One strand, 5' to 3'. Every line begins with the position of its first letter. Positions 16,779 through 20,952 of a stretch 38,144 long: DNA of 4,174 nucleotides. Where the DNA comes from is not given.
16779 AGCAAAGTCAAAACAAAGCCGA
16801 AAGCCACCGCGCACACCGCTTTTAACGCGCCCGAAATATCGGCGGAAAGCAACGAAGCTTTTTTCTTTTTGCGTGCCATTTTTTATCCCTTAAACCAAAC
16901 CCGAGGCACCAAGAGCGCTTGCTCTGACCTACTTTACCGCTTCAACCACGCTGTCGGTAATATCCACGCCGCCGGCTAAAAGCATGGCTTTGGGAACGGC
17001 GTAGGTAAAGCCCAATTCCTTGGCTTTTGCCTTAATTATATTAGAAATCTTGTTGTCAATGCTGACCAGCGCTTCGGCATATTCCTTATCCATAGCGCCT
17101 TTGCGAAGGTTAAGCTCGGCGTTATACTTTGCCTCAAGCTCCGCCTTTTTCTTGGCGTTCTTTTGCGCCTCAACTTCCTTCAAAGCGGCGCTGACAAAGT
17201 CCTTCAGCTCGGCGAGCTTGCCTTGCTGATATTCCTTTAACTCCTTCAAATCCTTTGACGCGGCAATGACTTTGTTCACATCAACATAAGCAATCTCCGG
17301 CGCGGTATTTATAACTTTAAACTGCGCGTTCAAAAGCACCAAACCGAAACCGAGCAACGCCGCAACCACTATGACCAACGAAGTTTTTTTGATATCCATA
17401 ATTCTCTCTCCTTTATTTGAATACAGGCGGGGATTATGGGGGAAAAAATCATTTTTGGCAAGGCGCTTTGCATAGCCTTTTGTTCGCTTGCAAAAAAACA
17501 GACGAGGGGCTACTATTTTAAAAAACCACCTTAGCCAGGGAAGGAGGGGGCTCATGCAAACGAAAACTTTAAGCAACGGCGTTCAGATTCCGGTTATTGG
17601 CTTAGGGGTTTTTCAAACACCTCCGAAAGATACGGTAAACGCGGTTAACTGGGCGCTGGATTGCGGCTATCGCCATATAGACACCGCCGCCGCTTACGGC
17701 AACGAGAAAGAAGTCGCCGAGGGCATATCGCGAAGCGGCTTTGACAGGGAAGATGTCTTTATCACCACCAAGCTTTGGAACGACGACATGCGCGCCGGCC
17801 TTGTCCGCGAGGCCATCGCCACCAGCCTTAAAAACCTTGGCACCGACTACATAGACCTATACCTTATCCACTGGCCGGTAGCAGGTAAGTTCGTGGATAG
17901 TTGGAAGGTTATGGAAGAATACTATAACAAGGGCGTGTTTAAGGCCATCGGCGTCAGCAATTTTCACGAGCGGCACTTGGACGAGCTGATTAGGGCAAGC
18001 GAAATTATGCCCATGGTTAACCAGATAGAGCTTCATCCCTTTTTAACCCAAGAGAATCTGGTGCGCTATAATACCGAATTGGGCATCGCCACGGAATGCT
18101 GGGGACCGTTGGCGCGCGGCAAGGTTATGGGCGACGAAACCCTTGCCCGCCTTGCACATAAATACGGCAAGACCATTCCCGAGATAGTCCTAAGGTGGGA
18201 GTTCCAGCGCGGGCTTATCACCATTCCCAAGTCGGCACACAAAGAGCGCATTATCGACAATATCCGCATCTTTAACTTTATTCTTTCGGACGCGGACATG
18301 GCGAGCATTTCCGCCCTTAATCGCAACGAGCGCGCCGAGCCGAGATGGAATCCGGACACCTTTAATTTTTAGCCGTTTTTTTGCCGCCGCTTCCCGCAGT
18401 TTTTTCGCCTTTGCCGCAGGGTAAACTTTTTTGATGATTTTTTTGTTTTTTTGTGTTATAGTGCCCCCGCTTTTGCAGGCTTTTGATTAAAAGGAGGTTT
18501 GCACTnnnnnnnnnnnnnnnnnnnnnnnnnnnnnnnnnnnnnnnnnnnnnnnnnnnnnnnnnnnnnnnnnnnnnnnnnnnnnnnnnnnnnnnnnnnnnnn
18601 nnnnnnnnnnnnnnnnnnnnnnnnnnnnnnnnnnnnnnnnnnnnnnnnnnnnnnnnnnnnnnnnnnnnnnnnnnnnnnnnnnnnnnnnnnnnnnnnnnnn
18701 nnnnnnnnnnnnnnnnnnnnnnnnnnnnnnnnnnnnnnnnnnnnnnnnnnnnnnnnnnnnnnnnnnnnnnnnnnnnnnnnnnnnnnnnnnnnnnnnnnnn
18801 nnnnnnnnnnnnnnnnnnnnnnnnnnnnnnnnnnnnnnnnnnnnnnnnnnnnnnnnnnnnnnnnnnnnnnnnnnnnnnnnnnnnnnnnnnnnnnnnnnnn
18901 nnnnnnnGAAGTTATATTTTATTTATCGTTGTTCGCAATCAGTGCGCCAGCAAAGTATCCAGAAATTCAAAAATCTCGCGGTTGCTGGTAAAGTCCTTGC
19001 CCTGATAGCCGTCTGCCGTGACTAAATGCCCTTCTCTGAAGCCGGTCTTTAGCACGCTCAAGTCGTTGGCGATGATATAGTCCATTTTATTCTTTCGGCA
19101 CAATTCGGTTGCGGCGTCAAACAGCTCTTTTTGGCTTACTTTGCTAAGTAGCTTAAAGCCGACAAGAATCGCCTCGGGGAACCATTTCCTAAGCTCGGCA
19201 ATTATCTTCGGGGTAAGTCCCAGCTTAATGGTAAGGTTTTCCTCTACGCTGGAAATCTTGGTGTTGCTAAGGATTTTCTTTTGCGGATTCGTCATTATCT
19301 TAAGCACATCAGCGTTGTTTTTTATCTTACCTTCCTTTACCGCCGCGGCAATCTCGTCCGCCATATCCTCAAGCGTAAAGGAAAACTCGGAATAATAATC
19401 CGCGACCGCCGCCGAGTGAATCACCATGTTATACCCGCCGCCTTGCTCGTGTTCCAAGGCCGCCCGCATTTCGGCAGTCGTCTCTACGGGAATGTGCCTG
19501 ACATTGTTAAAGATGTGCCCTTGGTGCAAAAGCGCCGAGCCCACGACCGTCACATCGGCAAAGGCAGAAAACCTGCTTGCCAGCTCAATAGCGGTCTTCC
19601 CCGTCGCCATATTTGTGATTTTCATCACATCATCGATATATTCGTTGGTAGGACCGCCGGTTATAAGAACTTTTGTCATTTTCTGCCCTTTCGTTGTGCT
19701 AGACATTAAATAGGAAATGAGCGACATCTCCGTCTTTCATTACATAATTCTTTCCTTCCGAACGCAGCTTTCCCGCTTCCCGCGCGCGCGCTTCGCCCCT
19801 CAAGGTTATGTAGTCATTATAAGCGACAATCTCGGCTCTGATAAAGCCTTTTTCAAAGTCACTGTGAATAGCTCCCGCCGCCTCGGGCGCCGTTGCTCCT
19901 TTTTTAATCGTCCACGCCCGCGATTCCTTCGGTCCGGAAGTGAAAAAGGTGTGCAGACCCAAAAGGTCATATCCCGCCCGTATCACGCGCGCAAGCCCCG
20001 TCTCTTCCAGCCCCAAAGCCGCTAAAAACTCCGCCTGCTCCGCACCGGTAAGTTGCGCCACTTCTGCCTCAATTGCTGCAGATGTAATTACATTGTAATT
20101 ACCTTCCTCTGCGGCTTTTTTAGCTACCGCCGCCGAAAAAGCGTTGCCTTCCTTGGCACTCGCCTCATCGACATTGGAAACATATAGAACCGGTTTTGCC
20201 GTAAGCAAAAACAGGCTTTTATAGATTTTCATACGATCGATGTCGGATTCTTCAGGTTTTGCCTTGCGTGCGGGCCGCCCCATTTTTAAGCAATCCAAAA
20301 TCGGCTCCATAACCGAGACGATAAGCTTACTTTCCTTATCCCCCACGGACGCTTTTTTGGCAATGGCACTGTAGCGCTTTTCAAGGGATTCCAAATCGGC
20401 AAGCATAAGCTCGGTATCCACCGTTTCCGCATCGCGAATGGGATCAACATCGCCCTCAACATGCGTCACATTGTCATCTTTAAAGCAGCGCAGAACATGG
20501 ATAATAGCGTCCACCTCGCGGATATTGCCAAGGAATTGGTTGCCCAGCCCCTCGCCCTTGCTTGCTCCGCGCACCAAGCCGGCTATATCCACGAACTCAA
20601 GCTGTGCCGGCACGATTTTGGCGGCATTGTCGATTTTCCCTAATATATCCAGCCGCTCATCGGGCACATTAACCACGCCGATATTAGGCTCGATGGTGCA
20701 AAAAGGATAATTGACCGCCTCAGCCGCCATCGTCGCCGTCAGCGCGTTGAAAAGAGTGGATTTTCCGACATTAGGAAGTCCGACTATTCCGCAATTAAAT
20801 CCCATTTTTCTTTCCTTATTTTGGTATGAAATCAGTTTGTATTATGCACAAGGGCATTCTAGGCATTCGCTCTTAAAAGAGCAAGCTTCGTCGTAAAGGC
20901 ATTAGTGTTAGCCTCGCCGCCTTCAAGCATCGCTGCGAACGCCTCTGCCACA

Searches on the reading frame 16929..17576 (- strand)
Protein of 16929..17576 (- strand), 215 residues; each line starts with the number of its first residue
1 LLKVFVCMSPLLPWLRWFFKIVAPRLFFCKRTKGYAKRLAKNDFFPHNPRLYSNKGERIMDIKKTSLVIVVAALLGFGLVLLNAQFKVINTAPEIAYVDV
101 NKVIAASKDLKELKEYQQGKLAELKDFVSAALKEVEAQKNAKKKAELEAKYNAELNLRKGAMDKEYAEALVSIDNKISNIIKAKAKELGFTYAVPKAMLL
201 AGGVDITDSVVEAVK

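Call 49: search_protein_families(library=pfam, proteins=[window:16929-17576:-])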
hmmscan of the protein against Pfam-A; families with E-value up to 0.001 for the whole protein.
window:16929-17576:- (215 aa): 1 family
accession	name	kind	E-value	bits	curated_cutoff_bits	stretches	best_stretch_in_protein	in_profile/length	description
PF03938.19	OmpH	-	4.1e-08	34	32.4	1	95-213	2-140/141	Outer membrane protein (OmpH-like)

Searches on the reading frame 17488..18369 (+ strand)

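Call 49: search_protein_families(library=pfam, proteins=[window:17488-18369:+])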
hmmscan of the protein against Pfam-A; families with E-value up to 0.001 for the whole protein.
window:17488-18369:+ (294 aa): 1 family
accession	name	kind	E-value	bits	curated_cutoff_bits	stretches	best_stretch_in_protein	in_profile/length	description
PF00248.27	Aldo_ket_red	-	9.8e-51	173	24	1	43-278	15-290/291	Aldo/keto reductase family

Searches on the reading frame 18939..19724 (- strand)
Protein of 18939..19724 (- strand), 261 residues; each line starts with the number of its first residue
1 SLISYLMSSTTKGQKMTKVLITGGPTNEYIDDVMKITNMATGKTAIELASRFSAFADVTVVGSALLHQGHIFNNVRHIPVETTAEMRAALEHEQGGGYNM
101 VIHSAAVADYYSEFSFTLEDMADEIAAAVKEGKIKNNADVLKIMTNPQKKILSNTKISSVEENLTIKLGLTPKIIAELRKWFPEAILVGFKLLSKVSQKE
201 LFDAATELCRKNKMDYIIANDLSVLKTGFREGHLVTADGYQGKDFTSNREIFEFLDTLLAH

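Call 49: search_protein_families(library=pfam, proteins=[window:18939-19724:-])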
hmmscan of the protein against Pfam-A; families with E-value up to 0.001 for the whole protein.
window:18939-19724:- (261 aa): 1 family
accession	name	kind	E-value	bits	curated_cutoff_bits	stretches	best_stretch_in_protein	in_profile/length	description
PF04127.22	DFP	-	2.5e-31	109.4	22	2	17-146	4-130/186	DNA/pantothenate metabolism flavoprotein C-terminal domain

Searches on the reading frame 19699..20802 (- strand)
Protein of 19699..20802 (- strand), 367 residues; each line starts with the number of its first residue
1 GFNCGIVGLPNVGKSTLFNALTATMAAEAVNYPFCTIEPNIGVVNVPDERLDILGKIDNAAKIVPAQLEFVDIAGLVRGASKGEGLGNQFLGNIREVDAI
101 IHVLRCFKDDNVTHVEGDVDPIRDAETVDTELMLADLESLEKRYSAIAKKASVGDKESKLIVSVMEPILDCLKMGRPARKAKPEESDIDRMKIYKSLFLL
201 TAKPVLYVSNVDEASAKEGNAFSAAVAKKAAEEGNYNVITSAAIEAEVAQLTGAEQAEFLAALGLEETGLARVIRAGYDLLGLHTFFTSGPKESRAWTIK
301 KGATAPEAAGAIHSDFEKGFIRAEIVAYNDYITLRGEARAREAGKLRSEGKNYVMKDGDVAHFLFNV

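Call 49: search_protein_families(library=pfam, proteins=[window:19699-20802:-])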
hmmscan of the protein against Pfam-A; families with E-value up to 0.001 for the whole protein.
window:19699-20802:- (367 aa): 3 families
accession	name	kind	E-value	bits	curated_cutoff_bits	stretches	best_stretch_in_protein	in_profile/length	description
PF06071.19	YchF-GTPase_C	-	5.1e-38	129.5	27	1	283-366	1-84/84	Protein of unknown function (DUF933)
PF01926.29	MMR_HSR1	-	9.5e-22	77.7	21.9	1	4-118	2-95/113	50S ribosome-binding GTPase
PF02421.24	FeoB_N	-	2.5e-07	30.8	27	1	4-53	3-51/156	Ferrous iron transport protein B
